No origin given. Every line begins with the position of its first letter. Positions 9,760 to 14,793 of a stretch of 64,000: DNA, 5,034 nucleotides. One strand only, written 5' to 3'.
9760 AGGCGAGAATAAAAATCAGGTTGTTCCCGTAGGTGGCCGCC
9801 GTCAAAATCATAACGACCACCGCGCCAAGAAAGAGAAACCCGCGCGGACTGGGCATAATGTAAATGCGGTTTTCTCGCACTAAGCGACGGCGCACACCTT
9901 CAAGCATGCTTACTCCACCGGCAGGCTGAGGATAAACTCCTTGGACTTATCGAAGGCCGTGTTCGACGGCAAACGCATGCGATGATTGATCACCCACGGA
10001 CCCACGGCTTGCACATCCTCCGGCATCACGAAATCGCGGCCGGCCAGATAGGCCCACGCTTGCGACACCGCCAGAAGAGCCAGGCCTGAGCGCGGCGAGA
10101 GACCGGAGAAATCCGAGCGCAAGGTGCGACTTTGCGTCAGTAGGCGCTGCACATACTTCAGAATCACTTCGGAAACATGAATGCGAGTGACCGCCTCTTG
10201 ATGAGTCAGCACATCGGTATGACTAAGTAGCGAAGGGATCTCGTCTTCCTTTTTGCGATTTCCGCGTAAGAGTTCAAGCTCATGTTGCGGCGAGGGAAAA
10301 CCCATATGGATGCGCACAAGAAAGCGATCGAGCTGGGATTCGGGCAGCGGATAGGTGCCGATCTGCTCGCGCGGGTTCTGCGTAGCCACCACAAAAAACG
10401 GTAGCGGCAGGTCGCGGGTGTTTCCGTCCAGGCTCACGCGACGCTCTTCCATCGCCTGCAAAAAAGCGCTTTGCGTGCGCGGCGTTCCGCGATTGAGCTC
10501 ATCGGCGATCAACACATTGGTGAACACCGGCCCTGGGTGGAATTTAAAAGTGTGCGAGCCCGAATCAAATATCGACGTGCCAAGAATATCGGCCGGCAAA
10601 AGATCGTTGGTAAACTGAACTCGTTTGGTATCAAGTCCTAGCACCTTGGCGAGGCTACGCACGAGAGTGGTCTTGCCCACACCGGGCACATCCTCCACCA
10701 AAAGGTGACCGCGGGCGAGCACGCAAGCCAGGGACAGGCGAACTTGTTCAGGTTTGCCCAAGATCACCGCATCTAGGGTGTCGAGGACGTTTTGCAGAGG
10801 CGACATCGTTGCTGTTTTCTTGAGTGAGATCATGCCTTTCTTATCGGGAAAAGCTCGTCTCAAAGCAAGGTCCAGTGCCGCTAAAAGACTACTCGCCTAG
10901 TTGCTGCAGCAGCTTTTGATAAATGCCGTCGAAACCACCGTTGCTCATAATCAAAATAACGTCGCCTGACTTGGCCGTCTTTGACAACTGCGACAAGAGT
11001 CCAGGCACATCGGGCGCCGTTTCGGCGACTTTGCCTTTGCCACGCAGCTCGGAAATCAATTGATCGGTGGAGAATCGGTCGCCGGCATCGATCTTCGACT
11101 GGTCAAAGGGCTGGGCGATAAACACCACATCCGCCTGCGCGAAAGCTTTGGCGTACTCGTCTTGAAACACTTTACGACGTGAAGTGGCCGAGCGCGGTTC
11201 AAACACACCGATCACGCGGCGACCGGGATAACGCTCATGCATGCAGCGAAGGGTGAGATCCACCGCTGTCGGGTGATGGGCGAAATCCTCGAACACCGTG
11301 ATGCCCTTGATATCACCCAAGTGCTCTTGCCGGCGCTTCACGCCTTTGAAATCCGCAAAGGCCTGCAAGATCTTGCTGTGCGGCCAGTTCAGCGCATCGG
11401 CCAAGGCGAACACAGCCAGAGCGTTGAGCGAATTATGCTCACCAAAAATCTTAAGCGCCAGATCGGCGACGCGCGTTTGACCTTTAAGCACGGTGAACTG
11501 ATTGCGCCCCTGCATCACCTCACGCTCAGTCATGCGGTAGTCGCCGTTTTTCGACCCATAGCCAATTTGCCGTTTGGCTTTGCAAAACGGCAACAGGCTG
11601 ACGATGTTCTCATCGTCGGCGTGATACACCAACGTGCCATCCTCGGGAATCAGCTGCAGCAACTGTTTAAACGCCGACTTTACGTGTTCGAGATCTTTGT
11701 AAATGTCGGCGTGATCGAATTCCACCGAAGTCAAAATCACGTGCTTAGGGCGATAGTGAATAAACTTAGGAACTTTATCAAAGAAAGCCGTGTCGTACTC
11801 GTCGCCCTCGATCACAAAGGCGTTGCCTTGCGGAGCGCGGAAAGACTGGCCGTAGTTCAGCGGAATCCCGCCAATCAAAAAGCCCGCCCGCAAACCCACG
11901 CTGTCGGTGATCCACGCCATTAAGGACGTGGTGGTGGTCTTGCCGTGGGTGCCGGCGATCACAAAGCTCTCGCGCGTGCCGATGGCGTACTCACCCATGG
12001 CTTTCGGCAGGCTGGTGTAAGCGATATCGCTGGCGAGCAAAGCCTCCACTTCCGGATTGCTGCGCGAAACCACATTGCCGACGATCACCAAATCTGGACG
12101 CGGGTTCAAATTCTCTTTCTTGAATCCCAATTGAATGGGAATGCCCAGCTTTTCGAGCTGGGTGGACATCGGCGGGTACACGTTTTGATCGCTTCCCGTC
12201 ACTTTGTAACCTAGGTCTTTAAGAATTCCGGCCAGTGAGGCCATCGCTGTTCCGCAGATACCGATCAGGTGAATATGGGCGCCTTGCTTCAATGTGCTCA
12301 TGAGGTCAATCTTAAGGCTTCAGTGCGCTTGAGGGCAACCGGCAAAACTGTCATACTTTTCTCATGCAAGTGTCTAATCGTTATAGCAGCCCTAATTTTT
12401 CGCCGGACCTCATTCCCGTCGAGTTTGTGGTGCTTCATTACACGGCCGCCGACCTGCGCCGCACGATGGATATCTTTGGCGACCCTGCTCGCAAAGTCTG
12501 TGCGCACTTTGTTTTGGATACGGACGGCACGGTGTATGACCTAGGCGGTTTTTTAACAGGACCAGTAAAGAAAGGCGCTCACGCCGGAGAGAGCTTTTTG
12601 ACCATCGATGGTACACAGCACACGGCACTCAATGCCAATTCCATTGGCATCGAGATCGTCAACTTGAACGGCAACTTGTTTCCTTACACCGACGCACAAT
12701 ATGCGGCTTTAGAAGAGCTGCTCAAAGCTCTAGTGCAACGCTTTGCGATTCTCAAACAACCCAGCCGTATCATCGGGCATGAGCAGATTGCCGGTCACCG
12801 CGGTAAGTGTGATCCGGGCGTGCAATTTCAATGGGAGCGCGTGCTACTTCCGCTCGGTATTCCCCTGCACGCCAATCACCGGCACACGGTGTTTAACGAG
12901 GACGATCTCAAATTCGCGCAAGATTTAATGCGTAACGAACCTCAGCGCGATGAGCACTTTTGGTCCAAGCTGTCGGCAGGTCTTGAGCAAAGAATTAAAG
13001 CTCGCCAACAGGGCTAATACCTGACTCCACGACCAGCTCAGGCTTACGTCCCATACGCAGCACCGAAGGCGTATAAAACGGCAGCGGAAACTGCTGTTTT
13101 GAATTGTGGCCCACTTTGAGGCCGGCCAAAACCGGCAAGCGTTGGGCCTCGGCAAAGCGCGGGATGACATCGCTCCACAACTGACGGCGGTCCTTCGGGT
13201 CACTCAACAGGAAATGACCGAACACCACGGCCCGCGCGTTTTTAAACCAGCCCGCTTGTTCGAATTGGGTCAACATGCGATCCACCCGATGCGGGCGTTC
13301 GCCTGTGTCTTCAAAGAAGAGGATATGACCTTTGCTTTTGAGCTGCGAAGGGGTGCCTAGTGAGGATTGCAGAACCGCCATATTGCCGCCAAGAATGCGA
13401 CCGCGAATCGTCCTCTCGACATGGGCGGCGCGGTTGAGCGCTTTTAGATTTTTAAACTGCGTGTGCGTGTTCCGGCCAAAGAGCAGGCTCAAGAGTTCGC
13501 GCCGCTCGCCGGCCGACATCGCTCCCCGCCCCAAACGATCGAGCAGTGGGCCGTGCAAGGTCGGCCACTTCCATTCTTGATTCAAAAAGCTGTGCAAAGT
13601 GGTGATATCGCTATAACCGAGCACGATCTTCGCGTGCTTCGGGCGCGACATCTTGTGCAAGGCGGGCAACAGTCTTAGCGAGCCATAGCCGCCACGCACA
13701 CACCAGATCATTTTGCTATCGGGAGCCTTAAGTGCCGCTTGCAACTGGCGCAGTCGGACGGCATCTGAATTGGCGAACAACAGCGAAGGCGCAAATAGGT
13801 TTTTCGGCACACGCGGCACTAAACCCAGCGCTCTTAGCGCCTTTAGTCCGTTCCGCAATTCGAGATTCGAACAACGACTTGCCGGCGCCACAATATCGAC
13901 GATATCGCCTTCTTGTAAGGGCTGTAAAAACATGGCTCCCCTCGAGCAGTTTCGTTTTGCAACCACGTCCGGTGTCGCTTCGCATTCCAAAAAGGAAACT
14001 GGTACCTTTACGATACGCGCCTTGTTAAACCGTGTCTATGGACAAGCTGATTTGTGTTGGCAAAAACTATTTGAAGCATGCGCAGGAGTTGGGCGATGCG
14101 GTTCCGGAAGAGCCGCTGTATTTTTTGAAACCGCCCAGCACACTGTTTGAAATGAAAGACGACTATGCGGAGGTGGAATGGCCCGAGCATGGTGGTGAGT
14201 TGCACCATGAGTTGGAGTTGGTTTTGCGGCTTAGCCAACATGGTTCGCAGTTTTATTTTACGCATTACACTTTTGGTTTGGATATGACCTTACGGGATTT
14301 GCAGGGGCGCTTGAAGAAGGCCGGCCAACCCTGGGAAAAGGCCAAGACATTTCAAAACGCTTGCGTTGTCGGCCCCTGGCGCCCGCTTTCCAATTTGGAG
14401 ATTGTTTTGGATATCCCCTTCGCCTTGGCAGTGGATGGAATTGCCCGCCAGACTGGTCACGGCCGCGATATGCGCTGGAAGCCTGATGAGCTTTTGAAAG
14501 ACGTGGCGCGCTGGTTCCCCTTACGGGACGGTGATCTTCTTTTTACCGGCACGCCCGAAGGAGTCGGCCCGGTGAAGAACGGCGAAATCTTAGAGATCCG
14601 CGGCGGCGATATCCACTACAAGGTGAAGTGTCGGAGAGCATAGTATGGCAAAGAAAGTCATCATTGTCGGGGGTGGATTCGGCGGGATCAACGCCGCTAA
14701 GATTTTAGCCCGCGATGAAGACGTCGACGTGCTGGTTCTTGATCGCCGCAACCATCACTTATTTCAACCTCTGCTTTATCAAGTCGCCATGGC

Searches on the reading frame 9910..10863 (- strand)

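Call 16: search_protein_families(library=pfam, proteins=[window:9910-10863:-], max_evalue=0.00001)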
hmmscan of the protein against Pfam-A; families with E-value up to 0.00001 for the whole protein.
window:9910-10863:- (317 aa): 4 families
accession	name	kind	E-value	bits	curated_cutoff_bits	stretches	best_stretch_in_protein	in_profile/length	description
PF07726.17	AAA_3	-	5.4e-59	198.2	27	1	53-183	1-131/131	ATPase family associated with various cellular activities (AAA)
PF17863.7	AAA_lid_2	-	6.2e-17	61.5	22.7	1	254-306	12-64/74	AAA lid domain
PF07728.20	AAA_5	-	1.8e-12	47.9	22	1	59-181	7-139/139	AAA domain (dynein-related subfamily)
PF20030.5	bpMoxR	-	5.3e-09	35.9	27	1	23-206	3-185/205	MoxR domain in the MoxR-vWA-beta-propeller ternary systems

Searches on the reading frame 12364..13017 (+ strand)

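Call 16: search_protein_families(library=pfam, proteins=[window:12364-13017:+], max_evalue=0.00001)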
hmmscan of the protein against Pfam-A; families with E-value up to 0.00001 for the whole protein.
window:12364-13017:+ (217 aa): 1 family
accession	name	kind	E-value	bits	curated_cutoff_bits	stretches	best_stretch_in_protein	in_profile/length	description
PF01510.30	Amidase_2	-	2.6e-24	86.4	26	1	18-152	4-130/131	N-acetylmuramoyl-L-alanine amidase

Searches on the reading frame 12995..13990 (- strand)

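Call 16: search_protein_families(library=pfam, proteins=[window:12995-13990:-], max_evalue=0.00001)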
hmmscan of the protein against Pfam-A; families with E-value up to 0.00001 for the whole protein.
window:12995-13990:- (331 aa): 2 families
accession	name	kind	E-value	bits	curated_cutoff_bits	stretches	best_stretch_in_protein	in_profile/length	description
PF02016.21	Peptidase_S66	-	1e-29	103.6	25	1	31-147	1-121/121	LD-carboxypeptidase N-terminal domain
PF17676.7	Peptidase_S66C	-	2.5e-29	102.7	23.7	1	196-305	1-114/120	LD-carboxypeptidase C-terminal domain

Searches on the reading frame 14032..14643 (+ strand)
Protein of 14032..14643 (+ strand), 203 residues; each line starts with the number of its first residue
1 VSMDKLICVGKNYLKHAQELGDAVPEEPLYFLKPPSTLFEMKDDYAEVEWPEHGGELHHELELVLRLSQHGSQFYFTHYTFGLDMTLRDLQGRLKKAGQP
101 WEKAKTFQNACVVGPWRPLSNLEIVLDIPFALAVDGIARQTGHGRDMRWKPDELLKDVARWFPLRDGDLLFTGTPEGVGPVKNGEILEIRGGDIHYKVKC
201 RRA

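Call 16: search_protein_families(library=pfam, proteins=[window:14032-14643:+], max_evalue=0.00001)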
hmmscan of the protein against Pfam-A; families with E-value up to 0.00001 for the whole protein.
window:14032-14643:+ (203 aa): 1 family
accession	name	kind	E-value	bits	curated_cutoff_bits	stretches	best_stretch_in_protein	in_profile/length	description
PF01557.24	FAA_hydrolase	-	8.5e-36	124.1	23.9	1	5-191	1-203/214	Fumarylacetoacetate (FAA) hydrolase C-terminal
